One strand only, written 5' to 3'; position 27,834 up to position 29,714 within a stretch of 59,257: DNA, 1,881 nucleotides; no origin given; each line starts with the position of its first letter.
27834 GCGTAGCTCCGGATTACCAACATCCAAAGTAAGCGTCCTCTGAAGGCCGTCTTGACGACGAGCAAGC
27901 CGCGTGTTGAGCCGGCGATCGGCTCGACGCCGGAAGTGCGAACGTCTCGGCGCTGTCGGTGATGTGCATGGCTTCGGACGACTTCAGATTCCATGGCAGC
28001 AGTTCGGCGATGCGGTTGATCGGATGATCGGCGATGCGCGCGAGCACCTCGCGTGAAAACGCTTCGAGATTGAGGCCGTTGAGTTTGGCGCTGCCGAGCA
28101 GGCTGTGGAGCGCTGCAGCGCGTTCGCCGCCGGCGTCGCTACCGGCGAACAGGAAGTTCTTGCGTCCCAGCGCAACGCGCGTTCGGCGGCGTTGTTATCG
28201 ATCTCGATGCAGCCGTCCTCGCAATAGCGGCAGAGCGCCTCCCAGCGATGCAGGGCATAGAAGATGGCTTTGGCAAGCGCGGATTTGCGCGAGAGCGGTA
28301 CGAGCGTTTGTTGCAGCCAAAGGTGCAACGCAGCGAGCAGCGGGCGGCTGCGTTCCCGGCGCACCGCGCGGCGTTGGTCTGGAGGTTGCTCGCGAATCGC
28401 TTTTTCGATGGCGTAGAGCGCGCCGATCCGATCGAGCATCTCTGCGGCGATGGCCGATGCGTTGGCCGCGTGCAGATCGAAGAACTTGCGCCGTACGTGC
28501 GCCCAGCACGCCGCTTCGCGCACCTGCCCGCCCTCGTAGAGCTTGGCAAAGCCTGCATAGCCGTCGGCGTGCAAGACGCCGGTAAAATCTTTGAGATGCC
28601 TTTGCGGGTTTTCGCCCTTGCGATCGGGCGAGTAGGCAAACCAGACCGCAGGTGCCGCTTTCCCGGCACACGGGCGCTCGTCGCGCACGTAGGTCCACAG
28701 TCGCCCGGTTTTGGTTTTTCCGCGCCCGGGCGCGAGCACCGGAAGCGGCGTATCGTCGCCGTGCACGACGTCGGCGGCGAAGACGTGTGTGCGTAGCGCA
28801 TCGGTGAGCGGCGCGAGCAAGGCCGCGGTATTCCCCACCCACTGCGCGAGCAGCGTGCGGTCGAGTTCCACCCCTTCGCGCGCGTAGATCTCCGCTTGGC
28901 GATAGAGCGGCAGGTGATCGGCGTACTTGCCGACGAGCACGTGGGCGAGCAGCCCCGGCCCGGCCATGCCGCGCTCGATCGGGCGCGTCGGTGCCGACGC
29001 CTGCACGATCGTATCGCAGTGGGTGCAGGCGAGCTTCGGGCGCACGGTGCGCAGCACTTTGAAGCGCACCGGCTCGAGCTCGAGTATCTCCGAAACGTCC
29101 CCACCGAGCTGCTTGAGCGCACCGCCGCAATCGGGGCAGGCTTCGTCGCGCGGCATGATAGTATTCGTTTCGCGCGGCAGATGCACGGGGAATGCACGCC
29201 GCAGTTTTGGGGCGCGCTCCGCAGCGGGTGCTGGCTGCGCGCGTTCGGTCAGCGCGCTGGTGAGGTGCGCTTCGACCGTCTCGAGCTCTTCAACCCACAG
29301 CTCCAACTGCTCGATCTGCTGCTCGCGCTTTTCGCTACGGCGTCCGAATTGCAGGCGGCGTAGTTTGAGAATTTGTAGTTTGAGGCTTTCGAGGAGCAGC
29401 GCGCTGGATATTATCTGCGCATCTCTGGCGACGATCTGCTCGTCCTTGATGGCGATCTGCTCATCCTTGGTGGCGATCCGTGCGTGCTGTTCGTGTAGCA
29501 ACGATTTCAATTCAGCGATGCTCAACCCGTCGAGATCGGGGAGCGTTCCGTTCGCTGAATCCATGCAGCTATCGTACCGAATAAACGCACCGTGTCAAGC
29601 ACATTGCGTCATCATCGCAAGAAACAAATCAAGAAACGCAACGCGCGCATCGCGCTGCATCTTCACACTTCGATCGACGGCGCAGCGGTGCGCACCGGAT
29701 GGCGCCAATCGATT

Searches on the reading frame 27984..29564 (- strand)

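Call 66: search_protein_families(library=pfam, proteins=[window:27984-29564:-], max_evalue=0.01)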
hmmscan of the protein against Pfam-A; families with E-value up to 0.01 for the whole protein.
window:27984-29564:- (526 aa): 3 families
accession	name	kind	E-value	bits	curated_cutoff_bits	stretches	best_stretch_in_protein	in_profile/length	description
PF03050.20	DDE_Tnp_IS66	-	3.7e-100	335.4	23.1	1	198-465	1-264/284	Transposase IS66 family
PF13005.12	zf-IS66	-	1.1e-16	61.4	27.3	1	141-184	2-46/46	zinc-finger binding domain of transposase IS66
PF13007.12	LZ_Tnp_IS66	-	5.4e-13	49.9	22.9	1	61-133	2-70/71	Transposase C of IS166 homeodomain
